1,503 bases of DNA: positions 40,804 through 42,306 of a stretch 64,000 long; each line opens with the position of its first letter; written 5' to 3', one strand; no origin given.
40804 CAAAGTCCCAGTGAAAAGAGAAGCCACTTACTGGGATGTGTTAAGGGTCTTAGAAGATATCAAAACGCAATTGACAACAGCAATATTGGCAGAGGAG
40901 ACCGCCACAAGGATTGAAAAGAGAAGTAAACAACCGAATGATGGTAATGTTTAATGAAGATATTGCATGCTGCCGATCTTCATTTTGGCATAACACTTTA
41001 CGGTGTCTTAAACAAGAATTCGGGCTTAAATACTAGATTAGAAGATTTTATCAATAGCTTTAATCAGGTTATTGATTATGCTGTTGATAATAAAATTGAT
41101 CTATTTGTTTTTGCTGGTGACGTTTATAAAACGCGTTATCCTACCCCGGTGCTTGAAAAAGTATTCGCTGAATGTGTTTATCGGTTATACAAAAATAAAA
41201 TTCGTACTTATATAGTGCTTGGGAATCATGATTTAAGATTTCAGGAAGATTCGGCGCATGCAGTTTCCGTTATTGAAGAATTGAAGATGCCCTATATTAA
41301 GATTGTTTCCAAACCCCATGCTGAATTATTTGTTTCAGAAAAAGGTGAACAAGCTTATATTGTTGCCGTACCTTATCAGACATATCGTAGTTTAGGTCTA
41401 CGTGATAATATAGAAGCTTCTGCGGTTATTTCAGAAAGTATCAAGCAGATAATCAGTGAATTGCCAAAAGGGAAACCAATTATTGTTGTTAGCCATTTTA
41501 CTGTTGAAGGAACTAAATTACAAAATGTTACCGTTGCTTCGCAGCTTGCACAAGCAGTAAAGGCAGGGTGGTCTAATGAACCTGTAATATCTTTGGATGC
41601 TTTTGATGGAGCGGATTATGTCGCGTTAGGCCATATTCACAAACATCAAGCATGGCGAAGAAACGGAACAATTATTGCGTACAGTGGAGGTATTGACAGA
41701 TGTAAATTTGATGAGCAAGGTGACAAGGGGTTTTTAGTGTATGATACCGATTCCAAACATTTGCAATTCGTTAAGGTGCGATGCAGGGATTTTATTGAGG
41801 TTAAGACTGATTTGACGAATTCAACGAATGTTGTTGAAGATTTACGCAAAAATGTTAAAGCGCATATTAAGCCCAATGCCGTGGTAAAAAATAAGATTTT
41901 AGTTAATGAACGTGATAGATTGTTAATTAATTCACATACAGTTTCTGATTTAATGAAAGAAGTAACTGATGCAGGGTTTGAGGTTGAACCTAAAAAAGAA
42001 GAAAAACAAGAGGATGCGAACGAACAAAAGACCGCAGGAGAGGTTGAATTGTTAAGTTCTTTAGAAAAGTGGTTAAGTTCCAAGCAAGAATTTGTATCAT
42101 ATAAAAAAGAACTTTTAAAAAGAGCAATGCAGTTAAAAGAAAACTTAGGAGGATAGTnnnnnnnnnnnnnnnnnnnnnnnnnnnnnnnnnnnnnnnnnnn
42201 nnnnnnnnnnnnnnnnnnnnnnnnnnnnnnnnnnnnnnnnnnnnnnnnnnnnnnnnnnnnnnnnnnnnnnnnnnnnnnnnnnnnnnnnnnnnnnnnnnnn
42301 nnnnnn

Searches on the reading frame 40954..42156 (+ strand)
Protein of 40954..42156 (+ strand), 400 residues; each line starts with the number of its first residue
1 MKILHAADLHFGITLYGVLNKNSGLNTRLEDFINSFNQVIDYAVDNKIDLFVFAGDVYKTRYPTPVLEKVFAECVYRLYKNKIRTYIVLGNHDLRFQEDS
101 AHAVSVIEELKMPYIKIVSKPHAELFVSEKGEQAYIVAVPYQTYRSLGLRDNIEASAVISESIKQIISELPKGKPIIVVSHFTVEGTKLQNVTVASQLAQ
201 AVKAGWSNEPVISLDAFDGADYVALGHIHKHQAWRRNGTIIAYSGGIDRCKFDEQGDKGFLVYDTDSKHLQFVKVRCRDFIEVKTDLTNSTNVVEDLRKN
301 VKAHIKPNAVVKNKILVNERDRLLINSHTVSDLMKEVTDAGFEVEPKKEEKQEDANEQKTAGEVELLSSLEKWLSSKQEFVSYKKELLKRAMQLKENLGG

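Call 41: search_dna_similar(query=window:40954-42156:+, collection=phages, mode=protein, max_rows=12)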
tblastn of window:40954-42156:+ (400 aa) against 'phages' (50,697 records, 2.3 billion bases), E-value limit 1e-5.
Records with a match: 119; places in all: 119; records where one place covers at least 80% of the query: 13.
Best place of each record, by identity: <60% 119.
By first word of the organism name: Bacillus 74; Staphylococcus 20; Listeria 7; Bacteriophage 5; Brochothrix 4; Lysinibacillus 2; Lactobacillus 2; Moorella 1; Enterococcus 1; Aerococcus 1; and 2 more.
By host as written in the record: Bacillus subtilis 20; Bacillus subtilis BEST7003 9; Listeria monocytogenes 7; - 7; Staphylococcus carnosus TM300 6; Staphylococcus xylosus M1997-2/10 6; Bacillus megaterium 4; Bacillus sp. 3; and 42 more.
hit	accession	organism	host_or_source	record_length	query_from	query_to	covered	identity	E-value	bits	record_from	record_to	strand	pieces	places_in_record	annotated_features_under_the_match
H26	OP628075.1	Lysinibacillus phage vB_LfM_LysYB1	Lysinibacillus fusiformis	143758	1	353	88%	26.0%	8e-13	76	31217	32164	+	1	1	hydrolase activity protein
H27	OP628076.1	Lysinibacillus phage vB_LfM_LysYB2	Lysinibacillus fusiformis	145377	1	353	88%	26.0%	8e-13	76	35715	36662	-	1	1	hydrolase activity protein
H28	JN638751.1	Bacillus phage G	Bacillus megaterium str. ATCC 43725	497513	1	315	79%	29.0%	9e-29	124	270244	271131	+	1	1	356: gp356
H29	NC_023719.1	Bacillus phage G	Bacillus megaterium str. ATCC 43725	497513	1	315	79%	29.0%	9e-29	124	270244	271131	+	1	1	356: gp356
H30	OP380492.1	Bacillus phage Nachito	Bacillus sp. ET1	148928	1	359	90%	24.2%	4e-6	55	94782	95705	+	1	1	nuclease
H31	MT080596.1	Staphylococcus phage vB_SauM_EW42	Staphylococcus carnosus TM300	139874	1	356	89%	24.0%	5e-8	61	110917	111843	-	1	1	record has no annotation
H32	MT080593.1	Staphylococcus phage vB_SauM_EW36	Staphylococcus carnosus TM300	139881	1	356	89%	24.0%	5e-8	61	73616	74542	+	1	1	record has no annotation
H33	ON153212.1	Staphylococcus phage KMSP1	Staphylococcus aureus food isolate 1 ...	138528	1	356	89%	23.8%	8e-8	61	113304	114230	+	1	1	recombination protein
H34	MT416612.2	Bacillus phage YungSlug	Bacillus thuringiensis kurstaki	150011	1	339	85%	24.6%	8e-7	57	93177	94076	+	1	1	recombination exonuclease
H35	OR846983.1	Listeria phage LM 4-11-1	Listeria monocytogenes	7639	1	301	75%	27.2%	3e-9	65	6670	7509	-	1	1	record has no annotation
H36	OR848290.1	Listeria phage LM 4-14-1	Listeria monocytogenes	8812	1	301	75%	27.2%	3e-9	65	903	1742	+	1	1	record has no annotation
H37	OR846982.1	Listeria phage LM 4-11-1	Listeria monocytogenes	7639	1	301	75%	26.9%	9e-9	64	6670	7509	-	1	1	record has no annotation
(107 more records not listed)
